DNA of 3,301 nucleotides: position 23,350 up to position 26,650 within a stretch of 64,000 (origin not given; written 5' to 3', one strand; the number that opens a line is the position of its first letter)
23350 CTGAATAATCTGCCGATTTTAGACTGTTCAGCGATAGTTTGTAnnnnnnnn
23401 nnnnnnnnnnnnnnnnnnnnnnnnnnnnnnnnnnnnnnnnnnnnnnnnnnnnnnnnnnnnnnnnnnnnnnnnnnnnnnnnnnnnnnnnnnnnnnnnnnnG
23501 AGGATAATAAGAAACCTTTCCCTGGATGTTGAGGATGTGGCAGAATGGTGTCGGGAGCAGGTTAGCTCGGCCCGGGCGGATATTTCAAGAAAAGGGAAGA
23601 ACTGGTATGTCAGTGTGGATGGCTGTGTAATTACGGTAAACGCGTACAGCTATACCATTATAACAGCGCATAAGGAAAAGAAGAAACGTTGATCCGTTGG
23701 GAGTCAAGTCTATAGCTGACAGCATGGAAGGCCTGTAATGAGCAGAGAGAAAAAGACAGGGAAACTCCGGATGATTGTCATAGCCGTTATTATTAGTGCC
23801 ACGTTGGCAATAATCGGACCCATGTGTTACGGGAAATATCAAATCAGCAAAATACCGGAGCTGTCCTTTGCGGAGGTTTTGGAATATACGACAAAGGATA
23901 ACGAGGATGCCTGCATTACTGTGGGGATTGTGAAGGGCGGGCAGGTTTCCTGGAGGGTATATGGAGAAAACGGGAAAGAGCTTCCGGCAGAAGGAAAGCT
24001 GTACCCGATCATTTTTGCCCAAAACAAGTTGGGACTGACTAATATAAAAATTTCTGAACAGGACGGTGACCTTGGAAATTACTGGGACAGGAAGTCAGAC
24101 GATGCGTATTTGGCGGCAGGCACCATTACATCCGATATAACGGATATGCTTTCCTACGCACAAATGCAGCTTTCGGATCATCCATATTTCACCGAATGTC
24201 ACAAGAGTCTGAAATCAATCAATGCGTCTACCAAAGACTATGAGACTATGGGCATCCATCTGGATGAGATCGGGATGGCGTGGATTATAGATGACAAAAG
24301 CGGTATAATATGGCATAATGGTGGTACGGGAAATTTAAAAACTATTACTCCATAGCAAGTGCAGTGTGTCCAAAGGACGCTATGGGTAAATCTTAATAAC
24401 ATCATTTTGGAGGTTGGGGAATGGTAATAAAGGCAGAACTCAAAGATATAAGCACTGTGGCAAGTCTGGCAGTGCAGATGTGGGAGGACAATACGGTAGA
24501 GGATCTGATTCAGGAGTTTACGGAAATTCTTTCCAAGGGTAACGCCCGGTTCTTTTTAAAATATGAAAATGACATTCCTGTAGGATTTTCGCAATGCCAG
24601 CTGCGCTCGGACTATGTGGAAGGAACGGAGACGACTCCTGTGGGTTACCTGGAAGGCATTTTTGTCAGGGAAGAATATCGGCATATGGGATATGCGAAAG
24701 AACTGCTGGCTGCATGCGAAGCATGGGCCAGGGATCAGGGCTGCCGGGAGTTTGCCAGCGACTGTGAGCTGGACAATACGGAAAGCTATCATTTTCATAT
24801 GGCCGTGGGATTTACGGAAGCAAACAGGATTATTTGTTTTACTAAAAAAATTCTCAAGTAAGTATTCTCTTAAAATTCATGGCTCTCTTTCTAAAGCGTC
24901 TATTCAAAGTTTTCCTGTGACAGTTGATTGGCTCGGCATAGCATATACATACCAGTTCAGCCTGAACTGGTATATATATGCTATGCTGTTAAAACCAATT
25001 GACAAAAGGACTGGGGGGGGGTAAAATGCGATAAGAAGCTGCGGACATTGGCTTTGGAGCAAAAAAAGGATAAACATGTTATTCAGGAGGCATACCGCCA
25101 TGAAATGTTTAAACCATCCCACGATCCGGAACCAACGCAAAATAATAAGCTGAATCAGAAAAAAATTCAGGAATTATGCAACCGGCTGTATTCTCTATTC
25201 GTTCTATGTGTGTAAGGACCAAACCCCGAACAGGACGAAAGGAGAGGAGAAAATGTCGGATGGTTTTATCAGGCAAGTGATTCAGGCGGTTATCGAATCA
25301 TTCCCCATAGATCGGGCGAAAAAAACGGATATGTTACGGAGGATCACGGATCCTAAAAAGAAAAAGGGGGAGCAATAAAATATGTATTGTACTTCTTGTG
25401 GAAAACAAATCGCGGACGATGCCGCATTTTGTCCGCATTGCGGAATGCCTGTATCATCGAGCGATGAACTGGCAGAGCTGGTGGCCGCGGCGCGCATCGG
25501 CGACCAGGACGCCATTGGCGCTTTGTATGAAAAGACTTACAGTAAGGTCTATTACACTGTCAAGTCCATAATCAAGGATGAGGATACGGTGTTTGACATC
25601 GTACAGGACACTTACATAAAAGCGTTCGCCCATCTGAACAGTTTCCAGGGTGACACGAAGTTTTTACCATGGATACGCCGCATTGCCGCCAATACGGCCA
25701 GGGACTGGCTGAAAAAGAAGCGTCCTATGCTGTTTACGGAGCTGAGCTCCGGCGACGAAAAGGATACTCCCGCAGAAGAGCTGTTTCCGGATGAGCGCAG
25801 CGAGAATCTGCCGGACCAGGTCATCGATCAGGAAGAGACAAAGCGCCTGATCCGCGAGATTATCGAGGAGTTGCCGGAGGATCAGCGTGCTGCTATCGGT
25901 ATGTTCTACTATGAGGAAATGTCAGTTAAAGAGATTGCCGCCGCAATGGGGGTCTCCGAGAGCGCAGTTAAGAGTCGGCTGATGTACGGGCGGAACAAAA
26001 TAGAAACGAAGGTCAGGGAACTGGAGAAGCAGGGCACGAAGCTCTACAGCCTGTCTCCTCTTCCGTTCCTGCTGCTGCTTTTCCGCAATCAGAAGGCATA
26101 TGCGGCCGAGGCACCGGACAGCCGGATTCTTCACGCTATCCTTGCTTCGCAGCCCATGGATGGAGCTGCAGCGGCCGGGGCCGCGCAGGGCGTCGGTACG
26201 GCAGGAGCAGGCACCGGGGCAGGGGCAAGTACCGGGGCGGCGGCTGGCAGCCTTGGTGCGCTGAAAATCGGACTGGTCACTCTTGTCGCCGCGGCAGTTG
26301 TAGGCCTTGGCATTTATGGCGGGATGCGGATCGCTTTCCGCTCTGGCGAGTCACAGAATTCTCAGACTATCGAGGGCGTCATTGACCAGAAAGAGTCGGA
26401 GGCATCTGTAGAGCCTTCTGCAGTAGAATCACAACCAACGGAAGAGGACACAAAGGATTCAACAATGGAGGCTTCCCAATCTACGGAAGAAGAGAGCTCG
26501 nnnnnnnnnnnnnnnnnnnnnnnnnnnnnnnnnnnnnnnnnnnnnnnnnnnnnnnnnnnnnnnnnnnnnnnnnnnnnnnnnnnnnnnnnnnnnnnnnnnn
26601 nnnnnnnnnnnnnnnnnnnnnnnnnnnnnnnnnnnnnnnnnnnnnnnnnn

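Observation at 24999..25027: G9 homopolymer that sets a 17-bp sigmaA promoter spacer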

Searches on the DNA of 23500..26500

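Call 7: search_rna_families(source=window, start=23500, end=26500, threshold=evalue, max_evalue=1)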
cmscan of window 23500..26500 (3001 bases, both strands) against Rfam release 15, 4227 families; matches with E-value up to 1: 1.
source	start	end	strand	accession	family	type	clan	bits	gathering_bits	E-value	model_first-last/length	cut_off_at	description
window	24928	24999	-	RF00928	mir-590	Gene; miRNA;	-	27.7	65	0.017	1-86/86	no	mir-590 microRNA precursor family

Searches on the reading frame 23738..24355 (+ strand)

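Call 10: search_protein_families(library=pfam, proteins=[window:23738-24355:+], max_evalue=0.01)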
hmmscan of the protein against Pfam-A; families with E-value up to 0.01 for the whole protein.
window:23738-24355:+ (205 aa): 1 family
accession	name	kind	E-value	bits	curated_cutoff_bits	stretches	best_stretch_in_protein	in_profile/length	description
PF08801.17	Nucleoporin_N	-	0.001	18.4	23.7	0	163-193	22-52/430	Nup133 N terminal like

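Call 43: search_protein_families(library=ncbifam, proteins=[window:23738-24355:+], max_evalue=0.01)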
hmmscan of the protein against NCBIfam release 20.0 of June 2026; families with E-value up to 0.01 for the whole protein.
window:23738-24355:+ (205 aa): 0 families

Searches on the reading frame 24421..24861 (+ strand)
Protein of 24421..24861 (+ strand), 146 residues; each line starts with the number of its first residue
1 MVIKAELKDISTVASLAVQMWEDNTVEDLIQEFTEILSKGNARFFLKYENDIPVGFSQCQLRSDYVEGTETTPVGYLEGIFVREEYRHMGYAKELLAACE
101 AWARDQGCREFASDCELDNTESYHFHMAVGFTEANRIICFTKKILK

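Call 10: search_protein_families(library=pfam, proteins=[window:24421-24861:+], max_evalue=0.01)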
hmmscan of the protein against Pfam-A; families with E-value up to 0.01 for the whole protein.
window:24421-24861:+ (146 aa): 7 families
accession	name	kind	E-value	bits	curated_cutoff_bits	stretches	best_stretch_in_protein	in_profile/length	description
PF00583.31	Acetyltransf_1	-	3.2e-20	73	20.7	1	27-131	18-116/116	Acetyltransferase (GNAT) family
PF13508.13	Acetyltransf_7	-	1.2e-10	42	27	1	41-133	2-84/84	Acetyltransferase (GNAT) domain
PF13673.13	Acetyltransf_10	-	7.6e-07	29.6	23.6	1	20-134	12-110/128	Acetyltransferase (GNAT) domain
PF13527.13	Acetyltransf_9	-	7.5e-06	26.4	25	1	4-104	4-102/127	Acetyltransferase (GNAT) domain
PF08445.16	FR47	-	1.7e-05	25.1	22.1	1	64-134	11-80/86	FR47-like protein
PF13302.13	Acetyltransf_3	-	1.8e-05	25.9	25.4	1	50-132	62-138/138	Acetyltransferase (GNAT) domain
PF13420.13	Acetyltransf_4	-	4.4e-05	24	24.3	1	25-134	29-137/155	Acetyltransferase (GNAT) domain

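Call 43: search_protein_families(library=ncbifam, proteins=[window:24421-24861:+], max_evalue=0.01)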
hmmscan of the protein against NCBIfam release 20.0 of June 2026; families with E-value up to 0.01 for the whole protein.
window:24421-24861:+ (146 aa): 24 families
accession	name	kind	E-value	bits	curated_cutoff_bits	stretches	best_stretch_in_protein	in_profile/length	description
NF043067.1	AAC_6p_group_E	equivalog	8.9e-60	200.6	140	1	7-144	3-140/140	aminoglycoside 6'-N-acetyltransferase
NF000115.2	AAC_6p_Iad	exception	9.5e-54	181.4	275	1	1-143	1-143/144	aminoglycoside N-acetyltransferase AAC(6')-Iad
NF000224.3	AAC_6p_Acine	exception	1.1e-31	109.8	225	1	13-144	14-145/146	AAC(6')-Ighjkrstuvwx family aminoglycoside N-acetyltransferase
NF033130.1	AAC_6p_A48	exception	9.6e-31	106.6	300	1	8-143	8-145/147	AacA48 family aminoglycoside 6'-N-acetyltransferase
NF033374.6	AAC_6p_Id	exception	3.1e-30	105.2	320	1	16-143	16-145/149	aminoglycoside N-acetyltransferase AAC(6')-Id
NF000110.2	AAC_6p_If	exception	8.4e-30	103.8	300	1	10-144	6-142/144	aminoglycoside N-acetyltransferase AAC(6')-If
NF000138.1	AAC_6p_Iz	exception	1.4e-29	103.2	320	1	5-141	11-146/153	aminoglycoside N-acetyltransferase AAC(6')-Iz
NF000140.3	AAC_6p_Salmo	exception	1.5e-29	103.1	270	1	13-143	14-144/145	cryptic aminoglycoside N-acetyltransferase AAC(6')-Iy/Iaa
NF033075.0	AAC_6p_Steno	equivalog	5.3e-29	101.3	290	1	4-141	6-142/148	aminoglycoside 6'-N-acetyltransferase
NF000021.4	AAC_6p_Serra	exception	7.4e-29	100.4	310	1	1-143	1-144/146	aminoglycoside 6'-N-acetyltransferase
NF000497.1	AAC_6p_Iak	exception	2.2e-26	92.7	325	1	6-141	12-146/153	aminoglycoside N-acetyltransferase AAC(6')-Iak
NF038102.1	AAC_6p_III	exception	2.6e-25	89.4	305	1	42-144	52-154/156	tobramycin N-acetyltransferase AAC(6')-III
NF033076.0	AAC_6p_Yersi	exception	6.6e-25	88.1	290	1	11-142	10-140/140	aminoglycoside 6'-N-acetyltransferase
NF000158.2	AAC_6p_Il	exception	2.9e-20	72.7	270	1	5-143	10-151/152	aminoglycoside N-acetyltransferase AAC(6')-Il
NF000123.2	AAC_6p_A34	exception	1e-13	51.4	300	1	8-116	11-119/146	aminoglycoside 6'-N-acetyltransferase AacA34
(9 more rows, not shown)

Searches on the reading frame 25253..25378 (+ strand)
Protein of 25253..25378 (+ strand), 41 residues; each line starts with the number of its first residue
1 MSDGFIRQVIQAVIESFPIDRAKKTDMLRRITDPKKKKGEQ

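Call 10: search_protein_families(library=pfam, proteins=[window:25253-25378:+], max_evalue=0.01)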
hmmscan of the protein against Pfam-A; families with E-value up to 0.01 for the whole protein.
window:25253-25378:+ (41 aa): 0 families

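Call 24: find_encoding_contigs(protein=window:25253-25378:+, flank=1500, max_places=10)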
Protein window:25253-25378:+ (41 aa): 14 contigs read that carry it; 7 places shown.
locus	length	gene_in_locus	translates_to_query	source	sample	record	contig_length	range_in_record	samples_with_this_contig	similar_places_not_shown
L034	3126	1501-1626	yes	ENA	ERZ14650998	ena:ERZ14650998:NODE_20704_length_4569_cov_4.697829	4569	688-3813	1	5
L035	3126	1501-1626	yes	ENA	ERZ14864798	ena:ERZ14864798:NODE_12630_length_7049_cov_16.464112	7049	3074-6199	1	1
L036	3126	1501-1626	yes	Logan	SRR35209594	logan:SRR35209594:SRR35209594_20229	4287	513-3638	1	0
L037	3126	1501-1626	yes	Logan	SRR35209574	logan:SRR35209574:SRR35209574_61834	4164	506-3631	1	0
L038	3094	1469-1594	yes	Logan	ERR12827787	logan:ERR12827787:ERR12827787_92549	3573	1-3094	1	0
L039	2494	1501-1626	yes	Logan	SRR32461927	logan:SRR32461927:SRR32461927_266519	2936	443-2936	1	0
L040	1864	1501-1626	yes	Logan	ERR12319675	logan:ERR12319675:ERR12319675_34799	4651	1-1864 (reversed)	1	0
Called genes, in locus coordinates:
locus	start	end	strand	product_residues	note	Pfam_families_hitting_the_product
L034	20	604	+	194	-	-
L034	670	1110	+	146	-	PF00583:Acetyltransf_1, PF13302:Acetyltransf_3 (weak), PF13673:Acetyltransf_10 (weak), PF13508:Acetyltransf_7, PF08445:FR47 (faint)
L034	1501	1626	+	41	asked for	-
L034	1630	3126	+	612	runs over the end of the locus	PF13240:Zn_Ribbon_1, PF13248:Zn_ribbon_3 (weak), PF07638:Sigma70_ECF (weak), PF04542:Sigma70_r2, PF04545:Sigma70_r4, PF08281:Sigma70_r4_2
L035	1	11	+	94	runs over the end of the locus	PF12636:DUF3781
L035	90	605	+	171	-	-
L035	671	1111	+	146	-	PF00583:Acetyltransf_1, PF13302:Acetyltransf_3 (weak), PF13673:Acetyltransf_10 (weak), PF13508:Acetyltransf_7, PF08445:FR47 (faint)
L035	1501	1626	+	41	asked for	-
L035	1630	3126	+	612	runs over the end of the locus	PF13240:Zn_Ribbon_1, PF13248:Zn_ribbon_3 (weak), PF07638:Sigma70_ECF (weak), PF04542:Sigma70_r2, PF04545:Sigma70_r4, PF08281:Sigma70_r4_2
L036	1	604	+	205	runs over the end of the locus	-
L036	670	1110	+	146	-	PF00583:Acetyltransf_1, PF13302:Acetyltransf_3 (weak), PF13673:Acetyltransf_10 (weak), PF13508:Acetyltransf_7, PF08445:FR47 (faint)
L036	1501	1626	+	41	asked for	-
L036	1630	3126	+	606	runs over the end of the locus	PF13240:Zn_Ribbon_1, PF13248:Zn_ribbon_3 (weak), PF07638:Sigma70_ECF (weak), PF04542:Sigma70_r2, PF04545:Sigma70_r4, PF08281:Sigma70_r4_2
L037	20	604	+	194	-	-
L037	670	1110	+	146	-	PF00583:Acetyltransf_1, PF13302:Acetyltransf_3 (weak), PF13673:Acetyltransf_10 (weak), PF13508:Acetyltransf_7, PF08445:FR47 (faint)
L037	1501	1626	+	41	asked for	-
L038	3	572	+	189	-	?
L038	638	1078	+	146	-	PF00583:Acetyltransf_1, PF13302:Acetyltransf_3 (weak), PF13673:Acetyltransf_10 (weak), PF13508:Acetyltransf_7, PF08445:FR47 (weak)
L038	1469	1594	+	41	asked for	-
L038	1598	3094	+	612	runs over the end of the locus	PF13240:Zn_Ribbon_1, PF13248:Zn_ribbon_3 (weak), PF07638:Sigma70_ECF (weak), PF04542:Sigma70_r2, PF04545:Sigma70_r4, PF08281:Sigma70_r4_2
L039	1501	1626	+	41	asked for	-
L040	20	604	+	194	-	-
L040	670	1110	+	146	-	PF00583:Acetyltransf_1, PF13302:Acetyltransf_3 (weak), PF13673:Acetyltransf_10 (weak), PF13508:Acetyltransf_7, PF08445:FR47 (faint)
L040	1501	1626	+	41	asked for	-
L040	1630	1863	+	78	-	?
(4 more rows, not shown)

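Call 43: search_protein_families(library=ncbifam, proteins=[window:25253-25378:+], max_evalue=0.01)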
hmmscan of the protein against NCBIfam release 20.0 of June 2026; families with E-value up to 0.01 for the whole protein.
window:25253-25378:+ (41 aa): 0 families
